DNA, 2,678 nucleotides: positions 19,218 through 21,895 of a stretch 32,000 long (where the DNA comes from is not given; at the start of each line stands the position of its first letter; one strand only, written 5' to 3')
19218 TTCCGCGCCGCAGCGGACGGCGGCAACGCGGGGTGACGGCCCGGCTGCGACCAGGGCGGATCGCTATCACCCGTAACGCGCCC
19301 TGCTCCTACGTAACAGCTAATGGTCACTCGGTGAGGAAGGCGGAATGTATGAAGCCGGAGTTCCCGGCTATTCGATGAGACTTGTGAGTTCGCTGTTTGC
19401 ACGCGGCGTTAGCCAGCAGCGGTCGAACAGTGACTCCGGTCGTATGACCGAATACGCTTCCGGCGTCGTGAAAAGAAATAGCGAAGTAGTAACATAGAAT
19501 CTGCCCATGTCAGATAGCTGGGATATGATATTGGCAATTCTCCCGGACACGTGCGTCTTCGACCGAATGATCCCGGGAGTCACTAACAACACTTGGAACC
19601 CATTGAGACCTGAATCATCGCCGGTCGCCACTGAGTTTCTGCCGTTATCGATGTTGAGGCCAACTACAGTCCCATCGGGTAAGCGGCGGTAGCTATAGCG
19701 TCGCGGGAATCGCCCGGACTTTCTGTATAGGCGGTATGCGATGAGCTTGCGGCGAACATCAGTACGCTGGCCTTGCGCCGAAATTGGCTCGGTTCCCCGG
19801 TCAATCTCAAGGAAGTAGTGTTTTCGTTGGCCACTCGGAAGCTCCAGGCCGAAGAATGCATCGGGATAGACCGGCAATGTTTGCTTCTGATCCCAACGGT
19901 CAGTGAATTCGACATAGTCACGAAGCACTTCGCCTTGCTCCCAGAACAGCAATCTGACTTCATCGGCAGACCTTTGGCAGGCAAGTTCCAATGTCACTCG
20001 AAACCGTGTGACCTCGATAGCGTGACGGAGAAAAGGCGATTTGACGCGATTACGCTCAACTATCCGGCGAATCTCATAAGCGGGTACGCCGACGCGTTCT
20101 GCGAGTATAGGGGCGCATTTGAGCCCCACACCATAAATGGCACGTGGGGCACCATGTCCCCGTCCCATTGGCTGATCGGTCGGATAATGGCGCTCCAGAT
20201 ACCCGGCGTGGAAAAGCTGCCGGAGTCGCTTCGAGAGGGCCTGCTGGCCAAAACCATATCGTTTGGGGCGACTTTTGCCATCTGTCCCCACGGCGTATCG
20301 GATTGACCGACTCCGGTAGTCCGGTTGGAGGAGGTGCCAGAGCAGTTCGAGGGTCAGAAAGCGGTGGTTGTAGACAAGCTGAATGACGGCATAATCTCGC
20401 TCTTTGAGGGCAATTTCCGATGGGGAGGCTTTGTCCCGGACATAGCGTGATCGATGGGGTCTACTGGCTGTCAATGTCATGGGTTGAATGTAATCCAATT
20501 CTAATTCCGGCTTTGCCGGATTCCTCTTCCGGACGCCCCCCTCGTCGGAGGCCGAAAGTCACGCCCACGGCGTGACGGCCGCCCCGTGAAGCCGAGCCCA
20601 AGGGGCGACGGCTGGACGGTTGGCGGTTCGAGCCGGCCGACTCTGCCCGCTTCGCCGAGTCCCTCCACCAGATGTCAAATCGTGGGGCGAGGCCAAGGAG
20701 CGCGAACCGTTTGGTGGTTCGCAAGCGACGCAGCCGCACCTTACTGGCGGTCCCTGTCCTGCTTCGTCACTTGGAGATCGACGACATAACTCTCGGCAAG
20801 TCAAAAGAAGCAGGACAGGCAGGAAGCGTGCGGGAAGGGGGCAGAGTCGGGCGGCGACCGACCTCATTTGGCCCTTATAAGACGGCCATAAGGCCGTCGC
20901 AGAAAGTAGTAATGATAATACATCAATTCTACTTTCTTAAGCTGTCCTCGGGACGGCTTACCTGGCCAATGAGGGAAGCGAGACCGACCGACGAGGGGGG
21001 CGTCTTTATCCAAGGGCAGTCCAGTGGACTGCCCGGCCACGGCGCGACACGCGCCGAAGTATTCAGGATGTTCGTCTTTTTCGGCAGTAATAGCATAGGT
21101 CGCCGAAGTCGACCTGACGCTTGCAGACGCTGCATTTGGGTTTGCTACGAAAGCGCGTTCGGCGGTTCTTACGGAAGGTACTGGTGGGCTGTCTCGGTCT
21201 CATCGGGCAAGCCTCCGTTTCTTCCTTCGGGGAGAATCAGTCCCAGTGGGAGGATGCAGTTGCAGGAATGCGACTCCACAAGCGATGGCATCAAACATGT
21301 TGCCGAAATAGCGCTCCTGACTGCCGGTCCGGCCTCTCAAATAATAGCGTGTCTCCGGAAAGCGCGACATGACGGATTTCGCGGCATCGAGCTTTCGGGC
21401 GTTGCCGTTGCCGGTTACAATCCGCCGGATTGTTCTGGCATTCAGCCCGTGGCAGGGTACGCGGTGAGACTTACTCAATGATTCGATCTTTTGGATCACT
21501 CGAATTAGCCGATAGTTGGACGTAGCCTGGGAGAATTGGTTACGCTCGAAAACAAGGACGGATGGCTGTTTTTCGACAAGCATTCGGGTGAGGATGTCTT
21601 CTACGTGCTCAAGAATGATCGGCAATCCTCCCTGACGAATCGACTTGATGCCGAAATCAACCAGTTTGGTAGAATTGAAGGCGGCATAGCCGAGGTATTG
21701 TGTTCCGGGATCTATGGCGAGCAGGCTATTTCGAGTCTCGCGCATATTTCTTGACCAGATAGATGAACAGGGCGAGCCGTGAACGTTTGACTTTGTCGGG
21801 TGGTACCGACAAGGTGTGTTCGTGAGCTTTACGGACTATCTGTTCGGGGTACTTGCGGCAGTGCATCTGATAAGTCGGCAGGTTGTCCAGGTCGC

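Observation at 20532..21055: ~470-nt GC-rich noncoding element with three nested perfect long-range helices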

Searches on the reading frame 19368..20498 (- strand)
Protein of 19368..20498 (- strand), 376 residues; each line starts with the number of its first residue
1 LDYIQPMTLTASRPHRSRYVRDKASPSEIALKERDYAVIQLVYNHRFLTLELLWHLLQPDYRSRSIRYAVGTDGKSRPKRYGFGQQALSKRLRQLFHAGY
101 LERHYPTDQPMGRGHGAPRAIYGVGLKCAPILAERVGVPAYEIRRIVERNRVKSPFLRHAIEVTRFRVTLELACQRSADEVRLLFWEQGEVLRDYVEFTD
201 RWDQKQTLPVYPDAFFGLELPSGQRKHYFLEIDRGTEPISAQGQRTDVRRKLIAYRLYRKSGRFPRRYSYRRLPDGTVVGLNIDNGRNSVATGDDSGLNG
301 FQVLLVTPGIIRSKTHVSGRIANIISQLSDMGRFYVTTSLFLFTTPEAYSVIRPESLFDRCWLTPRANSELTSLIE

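Call 9: search_protein_families(library=pfam, proteins=[window:19368-20498:-], max_evalue=0.01)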
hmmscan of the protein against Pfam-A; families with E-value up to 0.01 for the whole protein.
window:19368-20498:- (376 aa): 1 family
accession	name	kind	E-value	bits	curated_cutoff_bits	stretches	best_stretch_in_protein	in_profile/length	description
PF13814.12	Replic_Relax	-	3.5e-14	53.8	25.3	1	41-267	3-184/191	Replication-relaxation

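Call 62: search_protein_families(library=ncbifam, proteins=[window:19368-20480:-], max_evalue=0.01)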
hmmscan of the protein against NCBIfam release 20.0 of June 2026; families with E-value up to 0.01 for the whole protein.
window:19368-20480:- (370 aa): 0 families

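Call 63: search_protein_families(library=padloc, proteins=[window:19368-20480:-], max_evalue=0.01)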
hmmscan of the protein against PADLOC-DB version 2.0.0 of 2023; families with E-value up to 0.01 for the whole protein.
window:19368-20480:- (370 aa): 0 families

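Call 69: search_dna_similar(query=window:19368-20480:-, collection=plasmids, mode=protein, max_evalue=0.001, max_rows=25)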
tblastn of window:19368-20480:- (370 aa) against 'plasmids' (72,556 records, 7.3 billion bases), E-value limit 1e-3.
Records with a match: 1; places in all: 1; records where one place covers at least 80% of the query: 0.
Best place of each record, by identity: <60% 1.
By first word of the organism name: Herpetosiphon 1.
By predicted mobility (MOB-suite, as given by PLSDB): non-mobilizable 1.
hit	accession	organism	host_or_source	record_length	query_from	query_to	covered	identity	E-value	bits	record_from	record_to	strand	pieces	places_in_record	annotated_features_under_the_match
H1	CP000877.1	Herpetosiphon aurantiacus DSM 785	-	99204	23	262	65%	29.6%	7e-5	52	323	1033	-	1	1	hypothetical protein (x2)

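Call 70: search_solved_structures(query=window:19368-20480:-, max_evalue=1)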
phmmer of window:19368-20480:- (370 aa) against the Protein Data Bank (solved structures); distinct sequences matched with E-value up to 1: 0.

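Call 89: find_homologous_proteins(query=window:19368-20480:-, max_evalue=0.00001)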
Query window:19368-20480:- (370 aa): 119 proteins with E <= 0.00001 among 2681 candidates.
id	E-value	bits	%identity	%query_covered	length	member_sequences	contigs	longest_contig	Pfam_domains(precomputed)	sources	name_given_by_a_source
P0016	9.1e-231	783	93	100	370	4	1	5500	PF13814.13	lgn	-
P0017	1.3e-214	730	86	100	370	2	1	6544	PF13814.13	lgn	-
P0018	7.8e-214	728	86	100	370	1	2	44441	PF13814.13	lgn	-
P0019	2.6e-213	726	86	100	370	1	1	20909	PF13814.13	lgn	-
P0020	1.9e-210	716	85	100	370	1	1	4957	PF13814.13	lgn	-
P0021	5.0e-210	715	84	100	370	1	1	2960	PF13814.13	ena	-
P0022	5.6e-203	692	83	98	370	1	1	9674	PF13814.13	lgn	-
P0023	5.3e-201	685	85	94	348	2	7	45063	PF13814.13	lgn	-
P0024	2.7e-148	512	67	86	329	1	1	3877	PF13814.13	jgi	jgi:hypothetical protein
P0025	3.0e-146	505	84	72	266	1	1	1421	PF13814.13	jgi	jgi:hypothetical protein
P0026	3.4e-146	505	65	100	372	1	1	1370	PF13814.13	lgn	-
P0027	6.2e-137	475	55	100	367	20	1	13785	PF13814.13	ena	-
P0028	3.4e-136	472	54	100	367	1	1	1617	PF13814.13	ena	-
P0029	3.4e-134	466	54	100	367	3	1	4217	PF13814.13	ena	-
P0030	3.5e-133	462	55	100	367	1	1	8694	PF13814.13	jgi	-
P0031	1.1e-132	461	56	97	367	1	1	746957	PF13814.13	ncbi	ncbi:MAG: replication-relaxation family protein [Candidatus Zixiibacteriota bacterium]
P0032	3.8e-132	459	55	97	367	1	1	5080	PF13814.13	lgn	-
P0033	5.3e-131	455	56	97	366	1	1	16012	PF13814.13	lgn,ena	-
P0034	1.2e-129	451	55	97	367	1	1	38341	PF13814.13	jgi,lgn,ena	-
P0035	9.7e-129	448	56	100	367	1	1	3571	PF13814.13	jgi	jgi:hypothetical protein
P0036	7.9e-128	445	55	100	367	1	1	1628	PF13814.13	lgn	-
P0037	2.6e-127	443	53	100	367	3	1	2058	PF13814.13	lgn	-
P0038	8.7e-123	428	54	99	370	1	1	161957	PF13814.13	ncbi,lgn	-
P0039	6.6e-119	415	50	100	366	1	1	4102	PF13814.13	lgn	-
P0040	7.8e-112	392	50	97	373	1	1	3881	PF13814.13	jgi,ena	-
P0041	3.0e-111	390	51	94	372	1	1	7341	PF13814.13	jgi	-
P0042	2.8e-110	387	51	94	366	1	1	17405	PF13814.13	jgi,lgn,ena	-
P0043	6.3e-110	386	49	98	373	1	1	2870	PF13814.13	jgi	jgi:hypothetical protein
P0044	1.0e-109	385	49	95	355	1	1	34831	PF13814.13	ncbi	-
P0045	1.4e-109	385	47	100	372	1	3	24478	PF13814.13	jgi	jgi:hypothetical protein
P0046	1.4e-108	381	48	100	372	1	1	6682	PF13814.13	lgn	-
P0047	1.5e-107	378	49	97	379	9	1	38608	PF13814.13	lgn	-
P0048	1.2e-106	375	48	100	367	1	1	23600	PF13814.13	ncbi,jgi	jgi:hypothetical protein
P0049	3.1e-106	374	48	97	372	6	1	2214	PF13814.13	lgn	-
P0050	3.2e-104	367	47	100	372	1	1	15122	PF13814.13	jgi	-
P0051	3.8e-104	367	47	100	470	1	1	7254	PF13814.13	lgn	-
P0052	6.0e-104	366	50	94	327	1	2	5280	PF13814.13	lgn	-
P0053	7.1e-104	366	47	97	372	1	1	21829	PF13814.13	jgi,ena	-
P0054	8.7e-104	365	46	97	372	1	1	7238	PF13814.13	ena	-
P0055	2.1e-103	364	47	97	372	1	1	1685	PF13814.13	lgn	-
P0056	9.3e-103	362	45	100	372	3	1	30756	PF13814.13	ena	-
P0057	1.6e-102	361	47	96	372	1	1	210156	PF13814.13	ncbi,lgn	-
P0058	1.3e-101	358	49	100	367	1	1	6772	PF13814.13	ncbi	-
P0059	2.0e-101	358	47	99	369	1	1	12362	PF13814.13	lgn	-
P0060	4.9e-101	356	49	95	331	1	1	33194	PF13814.13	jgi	-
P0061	1.1e-100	355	48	98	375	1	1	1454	PF13814.13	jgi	jgi:hypothetical protein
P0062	1.3e-100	355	45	96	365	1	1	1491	PF13814.13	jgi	jgi:hypothetical protein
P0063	2.4e-100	354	46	100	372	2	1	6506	PF13814.13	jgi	-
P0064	2.4e-100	354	46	99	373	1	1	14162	PF13814.13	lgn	-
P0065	4.9e-100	353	48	94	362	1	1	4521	PF13814.13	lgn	-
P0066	5.2e-100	353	49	96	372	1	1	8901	PF13814.13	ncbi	ncbi:MAG: replication-relaxation family protein [Patescibacteria group bacterium]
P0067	6.5e-100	353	47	96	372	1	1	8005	PF13814.13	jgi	jgi:hypothetical protein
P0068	8.4e-100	352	47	96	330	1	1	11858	PF13814.13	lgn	-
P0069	1.9e-99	351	48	97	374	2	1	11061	PF13814.13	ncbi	-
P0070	2.9e-99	351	46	94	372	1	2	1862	PF13814.13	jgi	-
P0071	1.2e-98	349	48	94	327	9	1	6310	PF13814.13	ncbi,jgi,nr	ncbi:hypothetical protein DRQ05_01515 [bacterium]|nr:MAG: hypothetical protein DRQ05_01515 [bacteriu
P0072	2.3e-98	348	46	100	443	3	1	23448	PF13814.13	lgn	-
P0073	1.1e-97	345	48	91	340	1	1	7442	PF13814.13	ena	-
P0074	1.3e-97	345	46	100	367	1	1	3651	PF13814.13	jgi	jgi:hypothetical protein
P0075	3.1e-97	344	44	99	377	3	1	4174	PF13814.13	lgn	-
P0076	4.2e-97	343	46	99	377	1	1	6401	PF13814.13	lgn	-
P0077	4.5e-97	343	47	96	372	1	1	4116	PF13814.13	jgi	jgi:hypothetical protein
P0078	5.7e-97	343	48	94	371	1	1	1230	PF13814.13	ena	-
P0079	7.9e-97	343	46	96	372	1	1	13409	PF13814.13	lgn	-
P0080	8.0e-97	343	46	92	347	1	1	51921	PF13814.13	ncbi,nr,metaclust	ncbi:MAG: hypothetical protein A2W25_04655 [candidate division Zixibacteria bacterium RBG_16_53_22]|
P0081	1.0e-96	342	46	94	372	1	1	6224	PF13814.13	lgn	-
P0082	2.7e-96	341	46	100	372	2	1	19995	PF13814.13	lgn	-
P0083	2.9e-96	341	47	94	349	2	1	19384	PF13814.13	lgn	-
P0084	3.3e-96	341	47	95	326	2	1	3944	PF13814.13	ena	-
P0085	3.5e-96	340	47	91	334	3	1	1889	PF13814.13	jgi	jgi:hypothetical protein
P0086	3.9e-96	340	46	95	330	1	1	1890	PF13814.13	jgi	jgi:hypothetical protein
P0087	4.6e-96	340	48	96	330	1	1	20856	PF13814.13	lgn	-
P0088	4.7e-96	340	46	96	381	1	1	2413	PF13814.13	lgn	-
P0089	7.2e-96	339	45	94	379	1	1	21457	PF13814.13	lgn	-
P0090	2.3e-95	338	45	95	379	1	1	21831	PF13814.13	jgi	jgi:hypothetical protein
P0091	3.8e-95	337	45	95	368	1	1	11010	PF13814.13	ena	-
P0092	6.8e-95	336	47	96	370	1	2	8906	PF13814.13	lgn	-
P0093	1.5e-94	335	43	98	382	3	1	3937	PF13814.13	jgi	-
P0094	2.1e-94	335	46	96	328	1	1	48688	PF13814.13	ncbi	-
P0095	2.1e-94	335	46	96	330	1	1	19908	PF13814.13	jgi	jgi:Replication-relaxation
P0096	4.7e-94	333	46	95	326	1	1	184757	PF13814.13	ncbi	-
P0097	4.8e-94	333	47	97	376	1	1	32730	PF13814.13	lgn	-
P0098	6.1e-93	330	45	99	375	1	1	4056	PF13814.13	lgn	-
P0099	1.2e-92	329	48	94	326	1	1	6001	PF13814.13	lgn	-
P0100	1.0e-91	326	46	95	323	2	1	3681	PF13814.13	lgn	-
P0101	1.1e-91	326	48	88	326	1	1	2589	PF13814.13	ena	-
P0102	2.1e-91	325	44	91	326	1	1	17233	PF13814.13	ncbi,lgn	ncbi:MAG: replication-relaxation family protein [Methanosarcinaceae archaeon]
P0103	3.3e-91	324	41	95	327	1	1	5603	PF13814.13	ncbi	-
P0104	5.9e-91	323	45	91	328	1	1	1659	PF13814.13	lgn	-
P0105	8.8e-91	323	47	95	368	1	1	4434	PF13814.13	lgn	-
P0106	5.8e-90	320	47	94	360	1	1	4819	PF13814.13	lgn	-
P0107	8.7e-89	316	43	94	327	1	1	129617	PF13814.13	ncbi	-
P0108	9.3e-89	316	47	95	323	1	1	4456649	PF13814.13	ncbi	ncbi:MAG: replication-relaxation family protein [Candidatus Zixiibacteriota bacterium]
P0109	4.4e-88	314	42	100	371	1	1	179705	PF13814.13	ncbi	-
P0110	5.6e-87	310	45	95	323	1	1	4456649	PF13814.13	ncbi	ncbi:MAG: replication-relaxation family protein [Candidatus Zixiibacteriota bacterium]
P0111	6.3e-86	307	42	95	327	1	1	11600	PF13814.13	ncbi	-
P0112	3.7e-85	304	44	95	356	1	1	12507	PF13814.13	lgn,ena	-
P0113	1.0e-84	303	45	100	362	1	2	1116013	PF13814.13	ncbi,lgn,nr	ncbi:MAG: replication-relaxation family protein [Candidatus Kerfeldbacteria bacterium]|nr:replicatio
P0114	1.1e-82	296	41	94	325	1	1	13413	PF13814.13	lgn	-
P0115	3.6e-82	294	44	97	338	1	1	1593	PF13814.13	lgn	-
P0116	9.8e-82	293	43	93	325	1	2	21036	PF13814.13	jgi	-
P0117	3.6e-81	291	43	99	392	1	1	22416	PF13814.13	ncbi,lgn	-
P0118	2.4e-79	285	54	62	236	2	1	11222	PF13814.13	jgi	-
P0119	1.8e-75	272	42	93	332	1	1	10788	PF13814.13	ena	-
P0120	2.8e-73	265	50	63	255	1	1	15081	PF13814.13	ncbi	-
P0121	1.6e-69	253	59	52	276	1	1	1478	PF13814.13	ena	-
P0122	1.4e-47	181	41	72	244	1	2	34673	PF13814.13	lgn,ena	-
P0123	2.1e-21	94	34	72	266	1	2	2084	PF13814.13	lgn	-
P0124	2.7e-17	81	30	94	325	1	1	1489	PF13814.13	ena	-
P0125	1.9e-16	78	29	93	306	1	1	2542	PF13814.13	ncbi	-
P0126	2.3e-13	68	27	67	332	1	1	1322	PF13814.13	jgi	jgi:Replication-relaxation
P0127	2.6e-13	68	29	49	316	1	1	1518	PF13814.13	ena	-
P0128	1.4e-12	65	33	45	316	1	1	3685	PF13814.13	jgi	jgi:hypothetical protein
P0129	1.5e-12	65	26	77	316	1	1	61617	PF13814.13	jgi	jgi:hypothetical protein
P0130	2.2e-12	65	25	74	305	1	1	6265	PF13814.13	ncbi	-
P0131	4.0e-12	64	26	70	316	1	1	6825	PF13814.13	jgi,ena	jgi:hypothetical protein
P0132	4.1e-11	61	27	92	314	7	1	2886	PF13814.13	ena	-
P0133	1.9e-10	58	27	75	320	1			PF13814.13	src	-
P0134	2.7e-6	45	26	66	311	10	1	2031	PF13814.13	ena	-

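Call 90: find_encoding_contigs(protein=P0113, flank=8000, max_places=4)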
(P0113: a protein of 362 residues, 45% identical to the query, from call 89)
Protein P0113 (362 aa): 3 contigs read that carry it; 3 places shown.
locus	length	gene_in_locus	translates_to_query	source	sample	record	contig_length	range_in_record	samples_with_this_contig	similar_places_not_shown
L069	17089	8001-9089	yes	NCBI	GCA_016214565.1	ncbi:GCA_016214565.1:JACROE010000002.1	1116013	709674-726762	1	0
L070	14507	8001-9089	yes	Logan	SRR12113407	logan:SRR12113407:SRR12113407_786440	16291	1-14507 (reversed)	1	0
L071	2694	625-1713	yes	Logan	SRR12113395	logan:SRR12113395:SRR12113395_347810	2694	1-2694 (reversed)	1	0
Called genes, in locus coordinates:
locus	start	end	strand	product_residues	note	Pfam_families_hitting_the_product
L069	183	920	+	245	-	PF00589:Phage_integrase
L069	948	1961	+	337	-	PF13205:Big_5, PF09603:Fib_succ_major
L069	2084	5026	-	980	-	PF01551:Peptidase_M23, PF01839:FG-GAP (faint), PF13517:FG-GAP_3, PF18962:Por_Secre_tail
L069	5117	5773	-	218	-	PF18933:PsbP_2 (weak)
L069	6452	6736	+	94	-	-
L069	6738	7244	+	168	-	PF02075:RuvC (weak)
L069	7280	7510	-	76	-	-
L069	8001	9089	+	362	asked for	PF13814:Replic_Relax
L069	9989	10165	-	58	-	-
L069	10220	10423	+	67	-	-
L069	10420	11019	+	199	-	-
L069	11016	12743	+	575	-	PF01935:DUF87 (weak), PF02534:T4SS-DNA_transf (faint), PF10412:TrwB_AAD_bind (faint), PF12696:TraG-D_C (weak)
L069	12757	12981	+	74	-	PF12728:HTH_17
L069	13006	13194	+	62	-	PF12728:HTH_17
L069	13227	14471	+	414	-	PF14659:Phage_int_SAM_3, PF00589:Phage_integrase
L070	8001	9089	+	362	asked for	PF13814:Replic_Relax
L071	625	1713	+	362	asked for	PF13814:Replic_Relax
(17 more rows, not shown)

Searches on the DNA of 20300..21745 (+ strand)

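Call 7: search_rna_families(source=window, start=20300, end=21300, threshold=evalue, max_evalue=10, show_alignments=3)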
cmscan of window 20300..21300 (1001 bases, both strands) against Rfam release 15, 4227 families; matches with E-value up to 10: 9.
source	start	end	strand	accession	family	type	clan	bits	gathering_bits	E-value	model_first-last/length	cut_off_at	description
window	20733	20834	-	RF04132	mir-4436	Gene; miRNA;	-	23.9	74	0.024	1-85/85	no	mir-4436 microRNA precursor family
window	20733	20834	+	RF04132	mir-4436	Gene; miRNA;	-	21.8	74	0.087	1-85/85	no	mir-4436 microRNA precursor family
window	20735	20832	-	RF03734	mir-4773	Gene; miRNA;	-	19.4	100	1.6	1-78/78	no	mir-4773 microRNA precursor family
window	20753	20819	-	RF04093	mir-1784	Gene; miRNA;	-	17.4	98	2.3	15-78/92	no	mir-1784 microRNA precursor family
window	20382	20446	+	RF02475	GlsR6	Gene; snRNA; snoRNA; CD-box;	-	17.2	75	0.29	1-59/59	no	Small nucleolar RNA GlsR6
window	20753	20819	-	RF03872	MIR6426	Gene; miRNA;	-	17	96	3.2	1-84/84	no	MIR6426 microRNA precursor family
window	20735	20832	+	RF03734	mir-4773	Gene; miRNA;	-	16.9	100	6.2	1-78/78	no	mir-4773 microRNA precursor family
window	21040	21121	-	RF01497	ALIL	Cis-reg;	-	16.7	50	0.088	1-117/117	no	ALIL pseudoknot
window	20510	20554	-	RF01768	flavi_FSE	Cis-reg; frameshift_element;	-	12.6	43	5.9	1-62/62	no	ribosomal frameshift site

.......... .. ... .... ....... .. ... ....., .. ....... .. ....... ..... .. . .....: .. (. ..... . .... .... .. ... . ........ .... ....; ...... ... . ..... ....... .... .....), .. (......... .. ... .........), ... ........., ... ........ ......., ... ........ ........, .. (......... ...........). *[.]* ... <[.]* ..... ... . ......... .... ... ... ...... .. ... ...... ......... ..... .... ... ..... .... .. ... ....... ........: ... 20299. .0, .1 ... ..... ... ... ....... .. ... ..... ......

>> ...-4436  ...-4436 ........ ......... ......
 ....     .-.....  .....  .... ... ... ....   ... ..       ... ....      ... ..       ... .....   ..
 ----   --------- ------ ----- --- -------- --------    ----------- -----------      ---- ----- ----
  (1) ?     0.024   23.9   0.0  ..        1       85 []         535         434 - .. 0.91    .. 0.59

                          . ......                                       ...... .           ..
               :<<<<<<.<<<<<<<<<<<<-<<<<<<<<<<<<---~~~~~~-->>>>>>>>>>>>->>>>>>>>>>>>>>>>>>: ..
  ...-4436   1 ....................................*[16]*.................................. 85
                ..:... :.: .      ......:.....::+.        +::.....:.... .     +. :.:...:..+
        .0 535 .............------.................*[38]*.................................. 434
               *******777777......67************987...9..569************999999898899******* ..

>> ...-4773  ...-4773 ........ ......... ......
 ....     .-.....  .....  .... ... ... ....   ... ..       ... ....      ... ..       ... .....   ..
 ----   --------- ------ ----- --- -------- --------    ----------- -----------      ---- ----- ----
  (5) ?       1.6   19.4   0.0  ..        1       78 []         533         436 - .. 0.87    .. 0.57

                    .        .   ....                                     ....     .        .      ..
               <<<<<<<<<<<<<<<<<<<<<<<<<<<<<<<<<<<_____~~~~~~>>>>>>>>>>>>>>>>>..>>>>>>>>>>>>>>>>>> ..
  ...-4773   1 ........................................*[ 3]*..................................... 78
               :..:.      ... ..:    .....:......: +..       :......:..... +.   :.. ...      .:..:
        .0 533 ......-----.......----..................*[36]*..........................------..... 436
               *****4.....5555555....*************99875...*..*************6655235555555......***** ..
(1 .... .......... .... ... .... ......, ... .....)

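Call 15: search_dna_similar(query=window:20450-21250:+, collection=plasmids, mode=distant)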
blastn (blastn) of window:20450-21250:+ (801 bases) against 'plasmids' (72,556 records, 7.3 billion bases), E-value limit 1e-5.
No match.

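Call 16: search_dna_similar(query=window:20450-21250:+, collection=phages, mode=distant)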
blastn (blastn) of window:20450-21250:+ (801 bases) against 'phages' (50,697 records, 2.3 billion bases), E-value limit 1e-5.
No match.

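Call 64: search_rna_families(sources=[L015, L017, L018, L023, L025, L026, L044, L045, L046, L062], threshold=gathering)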
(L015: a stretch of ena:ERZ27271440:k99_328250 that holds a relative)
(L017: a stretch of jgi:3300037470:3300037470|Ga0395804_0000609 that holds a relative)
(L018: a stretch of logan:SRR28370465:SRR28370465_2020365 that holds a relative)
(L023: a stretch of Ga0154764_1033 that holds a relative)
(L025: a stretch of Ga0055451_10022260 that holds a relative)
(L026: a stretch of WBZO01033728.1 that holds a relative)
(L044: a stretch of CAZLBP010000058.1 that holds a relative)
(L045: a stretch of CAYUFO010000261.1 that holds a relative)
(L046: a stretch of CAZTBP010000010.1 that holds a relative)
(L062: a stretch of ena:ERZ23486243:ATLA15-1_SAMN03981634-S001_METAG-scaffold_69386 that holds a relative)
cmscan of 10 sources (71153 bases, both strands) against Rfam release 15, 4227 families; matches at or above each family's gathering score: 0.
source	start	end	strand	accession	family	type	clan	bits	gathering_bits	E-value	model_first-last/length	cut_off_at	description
